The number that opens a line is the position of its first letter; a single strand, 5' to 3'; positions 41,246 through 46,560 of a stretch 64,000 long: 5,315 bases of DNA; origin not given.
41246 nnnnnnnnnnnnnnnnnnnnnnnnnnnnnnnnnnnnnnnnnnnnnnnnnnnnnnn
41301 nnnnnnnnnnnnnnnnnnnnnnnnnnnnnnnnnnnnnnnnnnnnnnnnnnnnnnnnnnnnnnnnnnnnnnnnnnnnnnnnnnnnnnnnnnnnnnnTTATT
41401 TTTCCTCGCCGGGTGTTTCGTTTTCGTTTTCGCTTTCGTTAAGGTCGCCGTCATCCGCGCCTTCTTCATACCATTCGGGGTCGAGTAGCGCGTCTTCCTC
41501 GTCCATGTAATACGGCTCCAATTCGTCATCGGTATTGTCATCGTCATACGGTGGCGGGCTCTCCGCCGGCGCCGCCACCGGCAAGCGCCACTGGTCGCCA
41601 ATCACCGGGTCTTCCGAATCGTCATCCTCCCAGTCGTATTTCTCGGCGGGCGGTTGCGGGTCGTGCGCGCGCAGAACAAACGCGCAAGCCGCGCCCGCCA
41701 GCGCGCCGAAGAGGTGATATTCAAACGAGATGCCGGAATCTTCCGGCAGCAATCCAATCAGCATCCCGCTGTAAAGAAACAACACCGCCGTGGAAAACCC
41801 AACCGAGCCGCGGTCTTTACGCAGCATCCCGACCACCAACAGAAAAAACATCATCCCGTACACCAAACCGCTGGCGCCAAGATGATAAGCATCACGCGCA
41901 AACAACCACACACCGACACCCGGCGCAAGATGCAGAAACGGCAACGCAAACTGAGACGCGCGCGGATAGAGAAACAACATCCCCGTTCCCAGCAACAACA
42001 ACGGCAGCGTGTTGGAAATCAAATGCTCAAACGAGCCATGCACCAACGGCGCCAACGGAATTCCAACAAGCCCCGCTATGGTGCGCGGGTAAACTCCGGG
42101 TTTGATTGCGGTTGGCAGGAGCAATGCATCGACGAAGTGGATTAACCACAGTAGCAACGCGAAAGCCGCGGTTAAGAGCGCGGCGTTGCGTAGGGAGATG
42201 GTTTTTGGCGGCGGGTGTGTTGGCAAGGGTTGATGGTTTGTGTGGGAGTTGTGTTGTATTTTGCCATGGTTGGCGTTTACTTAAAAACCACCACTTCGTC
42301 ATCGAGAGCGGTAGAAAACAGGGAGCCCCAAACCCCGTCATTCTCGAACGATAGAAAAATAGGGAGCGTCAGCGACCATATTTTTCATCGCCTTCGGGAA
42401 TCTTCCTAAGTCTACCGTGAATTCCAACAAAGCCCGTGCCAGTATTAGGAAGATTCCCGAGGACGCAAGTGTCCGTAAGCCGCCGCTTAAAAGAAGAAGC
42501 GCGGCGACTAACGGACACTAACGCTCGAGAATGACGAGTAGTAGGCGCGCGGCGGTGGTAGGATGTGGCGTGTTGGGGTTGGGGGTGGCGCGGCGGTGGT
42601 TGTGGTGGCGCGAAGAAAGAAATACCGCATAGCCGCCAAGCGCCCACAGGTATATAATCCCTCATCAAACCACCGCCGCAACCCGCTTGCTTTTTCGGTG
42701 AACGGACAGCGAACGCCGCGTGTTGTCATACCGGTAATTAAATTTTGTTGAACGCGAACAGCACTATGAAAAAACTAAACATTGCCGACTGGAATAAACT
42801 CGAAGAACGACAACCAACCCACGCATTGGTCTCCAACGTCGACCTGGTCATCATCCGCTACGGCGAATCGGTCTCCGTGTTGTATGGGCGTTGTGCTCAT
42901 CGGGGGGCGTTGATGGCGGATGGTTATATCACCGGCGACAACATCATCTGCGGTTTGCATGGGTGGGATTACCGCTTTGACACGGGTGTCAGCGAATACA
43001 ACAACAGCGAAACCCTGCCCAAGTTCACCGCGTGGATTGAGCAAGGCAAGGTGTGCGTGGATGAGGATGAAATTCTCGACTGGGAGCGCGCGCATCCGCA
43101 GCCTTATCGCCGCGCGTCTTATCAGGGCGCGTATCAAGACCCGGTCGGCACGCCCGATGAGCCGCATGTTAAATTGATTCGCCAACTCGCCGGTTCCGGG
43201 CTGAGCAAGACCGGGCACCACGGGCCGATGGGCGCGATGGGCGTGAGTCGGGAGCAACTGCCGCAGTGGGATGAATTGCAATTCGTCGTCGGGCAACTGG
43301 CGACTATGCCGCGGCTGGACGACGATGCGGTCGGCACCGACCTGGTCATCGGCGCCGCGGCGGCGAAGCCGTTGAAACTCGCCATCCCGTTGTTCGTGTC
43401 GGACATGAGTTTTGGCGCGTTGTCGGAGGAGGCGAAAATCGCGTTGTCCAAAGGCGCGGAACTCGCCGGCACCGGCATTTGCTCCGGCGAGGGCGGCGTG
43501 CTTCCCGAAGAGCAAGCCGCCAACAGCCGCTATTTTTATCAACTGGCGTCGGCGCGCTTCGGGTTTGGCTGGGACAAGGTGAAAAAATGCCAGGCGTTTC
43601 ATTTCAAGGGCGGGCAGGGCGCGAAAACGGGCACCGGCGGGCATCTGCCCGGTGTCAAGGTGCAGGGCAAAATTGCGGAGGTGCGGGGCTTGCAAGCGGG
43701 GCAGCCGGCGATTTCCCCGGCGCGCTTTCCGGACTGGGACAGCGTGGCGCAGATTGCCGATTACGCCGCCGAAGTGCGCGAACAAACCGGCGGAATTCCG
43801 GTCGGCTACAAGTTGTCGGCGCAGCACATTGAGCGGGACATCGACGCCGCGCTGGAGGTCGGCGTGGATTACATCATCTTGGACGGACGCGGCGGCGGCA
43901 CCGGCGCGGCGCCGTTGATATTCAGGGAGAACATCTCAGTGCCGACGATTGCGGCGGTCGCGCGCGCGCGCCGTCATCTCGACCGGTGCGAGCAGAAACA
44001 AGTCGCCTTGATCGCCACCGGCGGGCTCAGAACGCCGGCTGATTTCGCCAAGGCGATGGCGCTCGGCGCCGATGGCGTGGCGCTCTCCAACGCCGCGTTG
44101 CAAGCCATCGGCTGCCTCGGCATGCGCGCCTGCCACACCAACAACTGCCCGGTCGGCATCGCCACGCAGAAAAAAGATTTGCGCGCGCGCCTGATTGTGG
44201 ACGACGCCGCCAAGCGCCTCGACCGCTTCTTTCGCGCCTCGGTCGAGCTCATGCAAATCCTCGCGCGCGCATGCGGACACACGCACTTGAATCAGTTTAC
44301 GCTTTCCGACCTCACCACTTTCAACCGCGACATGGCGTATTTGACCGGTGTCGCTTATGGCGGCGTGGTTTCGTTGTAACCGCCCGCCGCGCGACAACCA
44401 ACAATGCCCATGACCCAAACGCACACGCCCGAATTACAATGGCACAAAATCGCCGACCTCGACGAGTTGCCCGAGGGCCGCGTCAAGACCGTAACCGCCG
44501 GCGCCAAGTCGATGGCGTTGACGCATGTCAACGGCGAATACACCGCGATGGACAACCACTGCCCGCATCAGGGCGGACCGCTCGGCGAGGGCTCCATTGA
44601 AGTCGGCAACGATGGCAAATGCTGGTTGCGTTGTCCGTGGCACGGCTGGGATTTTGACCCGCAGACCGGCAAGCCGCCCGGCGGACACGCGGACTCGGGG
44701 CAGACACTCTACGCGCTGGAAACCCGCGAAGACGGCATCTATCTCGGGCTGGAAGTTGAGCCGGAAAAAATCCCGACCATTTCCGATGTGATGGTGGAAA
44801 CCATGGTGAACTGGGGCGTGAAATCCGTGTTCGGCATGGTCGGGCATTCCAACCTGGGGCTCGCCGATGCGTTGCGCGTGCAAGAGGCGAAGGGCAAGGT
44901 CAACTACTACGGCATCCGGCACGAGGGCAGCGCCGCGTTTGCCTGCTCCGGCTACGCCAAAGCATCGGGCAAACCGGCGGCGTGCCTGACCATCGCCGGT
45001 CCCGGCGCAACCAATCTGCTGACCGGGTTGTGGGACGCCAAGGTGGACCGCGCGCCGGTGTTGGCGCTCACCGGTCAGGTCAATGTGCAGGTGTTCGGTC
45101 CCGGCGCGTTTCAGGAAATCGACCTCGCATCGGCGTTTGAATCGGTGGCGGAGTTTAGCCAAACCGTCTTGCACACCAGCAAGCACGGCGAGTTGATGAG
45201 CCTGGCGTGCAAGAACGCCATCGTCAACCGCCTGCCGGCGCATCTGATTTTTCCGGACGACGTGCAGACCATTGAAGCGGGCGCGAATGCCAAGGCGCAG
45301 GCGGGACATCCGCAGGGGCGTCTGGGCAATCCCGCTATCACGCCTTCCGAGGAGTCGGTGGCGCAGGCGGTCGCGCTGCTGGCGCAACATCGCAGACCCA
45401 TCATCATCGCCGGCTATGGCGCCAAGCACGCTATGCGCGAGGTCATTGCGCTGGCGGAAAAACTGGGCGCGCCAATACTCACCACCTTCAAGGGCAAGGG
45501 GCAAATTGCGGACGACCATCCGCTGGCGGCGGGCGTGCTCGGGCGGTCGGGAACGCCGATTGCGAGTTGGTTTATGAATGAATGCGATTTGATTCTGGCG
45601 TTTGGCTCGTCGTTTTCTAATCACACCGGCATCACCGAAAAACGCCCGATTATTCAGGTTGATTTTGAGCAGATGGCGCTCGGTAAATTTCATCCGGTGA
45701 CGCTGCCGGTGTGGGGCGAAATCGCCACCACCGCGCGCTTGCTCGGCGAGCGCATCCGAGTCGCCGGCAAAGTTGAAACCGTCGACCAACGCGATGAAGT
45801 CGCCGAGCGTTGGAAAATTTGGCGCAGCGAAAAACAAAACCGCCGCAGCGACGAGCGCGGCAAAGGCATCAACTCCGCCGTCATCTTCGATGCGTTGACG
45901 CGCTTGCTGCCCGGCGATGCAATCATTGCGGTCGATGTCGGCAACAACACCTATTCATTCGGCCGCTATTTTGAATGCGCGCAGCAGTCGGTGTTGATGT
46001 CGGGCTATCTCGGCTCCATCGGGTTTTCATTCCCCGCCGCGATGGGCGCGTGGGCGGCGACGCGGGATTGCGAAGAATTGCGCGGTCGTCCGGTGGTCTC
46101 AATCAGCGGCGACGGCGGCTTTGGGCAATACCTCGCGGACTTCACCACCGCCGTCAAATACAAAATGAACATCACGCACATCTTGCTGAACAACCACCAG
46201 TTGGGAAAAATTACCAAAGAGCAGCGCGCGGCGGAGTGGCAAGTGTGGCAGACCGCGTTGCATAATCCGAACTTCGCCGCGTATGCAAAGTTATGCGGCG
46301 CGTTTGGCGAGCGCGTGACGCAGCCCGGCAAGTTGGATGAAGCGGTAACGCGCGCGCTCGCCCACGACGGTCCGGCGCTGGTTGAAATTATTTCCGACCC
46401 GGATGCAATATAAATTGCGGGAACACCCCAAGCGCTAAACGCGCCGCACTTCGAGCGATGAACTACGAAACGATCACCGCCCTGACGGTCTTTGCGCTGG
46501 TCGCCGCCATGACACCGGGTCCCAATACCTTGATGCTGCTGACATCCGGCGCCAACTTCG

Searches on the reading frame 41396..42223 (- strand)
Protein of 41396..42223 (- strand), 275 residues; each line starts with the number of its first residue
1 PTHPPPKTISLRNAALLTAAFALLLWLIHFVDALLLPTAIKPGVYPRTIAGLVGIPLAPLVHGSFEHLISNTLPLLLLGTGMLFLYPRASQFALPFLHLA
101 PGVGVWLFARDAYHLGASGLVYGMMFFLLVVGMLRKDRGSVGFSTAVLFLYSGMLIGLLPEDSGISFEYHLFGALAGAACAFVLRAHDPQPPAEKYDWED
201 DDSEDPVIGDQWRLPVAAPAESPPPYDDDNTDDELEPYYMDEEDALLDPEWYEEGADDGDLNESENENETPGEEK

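Call 78: search_protein_families(library=pfam, proteins=[window:41396-42223:-], max_evalue=0.001)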
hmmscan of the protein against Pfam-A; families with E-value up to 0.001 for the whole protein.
window:41396-42223:- (275 aa): 1 family
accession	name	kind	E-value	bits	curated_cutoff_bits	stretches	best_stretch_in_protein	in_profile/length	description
PF01694.28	Rhomboid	-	7.7e-15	55.8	22.6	1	57-185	9-141/143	Rhomboid domain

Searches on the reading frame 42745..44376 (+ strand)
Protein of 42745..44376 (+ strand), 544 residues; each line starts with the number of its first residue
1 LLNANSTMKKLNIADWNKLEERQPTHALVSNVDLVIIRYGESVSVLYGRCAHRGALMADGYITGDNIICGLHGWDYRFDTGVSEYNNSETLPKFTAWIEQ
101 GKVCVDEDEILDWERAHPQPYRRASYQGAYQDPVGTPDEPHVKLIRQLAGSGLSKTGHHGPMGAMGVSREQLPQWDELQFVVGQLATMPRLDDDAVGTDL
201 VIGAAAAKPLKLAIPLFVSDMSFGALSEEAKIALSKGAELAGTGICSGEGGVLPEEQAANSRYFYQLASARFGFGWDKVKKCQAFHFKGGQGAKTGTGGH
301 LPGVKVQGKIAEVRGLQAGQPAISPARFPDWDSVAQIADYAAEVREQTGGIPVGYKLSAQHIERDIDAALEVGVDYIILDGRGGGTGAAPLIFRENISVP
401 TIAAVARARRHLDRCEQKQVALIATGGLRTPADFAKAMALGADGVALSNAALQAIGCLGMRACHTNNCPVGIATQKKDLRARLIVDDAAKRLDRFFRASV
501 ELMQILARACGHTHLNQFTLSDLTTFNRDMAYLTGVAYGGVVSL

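Call 48: search_protein_families(library=pfam, proteins=[window:42745-44376:+], max_evalue=0.001)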
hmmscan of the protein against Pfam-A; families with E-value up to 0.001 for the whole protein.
window:42745-44376:+ (544 aa): 5 families
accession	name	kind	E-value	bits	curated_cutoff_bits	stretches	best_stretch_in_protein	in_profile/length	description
PF01645.23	Glu_synthase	-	1.3e-87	294.8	20.4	1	204-511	56-367/369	Conserved region in glutamate synthase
PF00355.32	Rieske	-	8.9e-11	42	20.3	1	15-82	7-74/88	Rieske [2Fe-2S] domain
PF01070.24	FMN_dh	-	4.2e-07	29.8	24.9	1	364-460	230-314/350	FMN-dependent dehydrogenase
PF00478.31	IMPDH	-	7.2e-06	25.7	25.6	1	395-447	186-235/345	IMP dehydrogenase / GMP reductase domain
PF03060.21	NMO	-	0.00013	21.9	28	1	367-454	150-228/331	Nitronate monooxygenase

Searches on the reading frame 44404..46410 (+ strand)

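Call 48: search_protein_families(library=pfam, proteins=[window:44404-46410:+], max_evalue=0.001)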
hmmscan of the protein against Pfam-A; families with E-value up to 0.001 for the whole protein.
window:44404-46410:+ (669 aa): 6 families
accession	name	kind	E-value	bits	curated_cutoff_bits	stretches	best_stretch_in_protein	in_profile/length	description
PF02775.26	TPP_enzyme_C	-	2.9e-33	115.2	21.9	1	511-662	1-151/151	Thiamine pyrophosphate enzyme, C-terminal TPP binding domain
PF00205.28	TPP_enzyme_M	-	3.5e-33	114.6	30.4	1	319-445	1-135/137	Thiamine pyrophosphate enzyme, central domain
PF02776.23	TPP_enzyme_N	-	3.4e-32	111.1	26.8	1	125-242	2-117/119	Thiamine pyrophosphate enzyme, N-terminal TPP binding domain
PF00355.32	Rieske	-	2.2e-17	63.2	20.3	1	12-91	1-75/88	Rieske [2Fe-2S] domain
PF13806.12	Rieske_2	-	4.8e-06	26.9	27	1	12-91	1-81/104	Rieske-like [2Fe-2S] domain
PF22543.2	Rieske_4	-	1e-05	26.2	28.4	1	35-88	22-74/119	Soluble Rieske-type ferredoxin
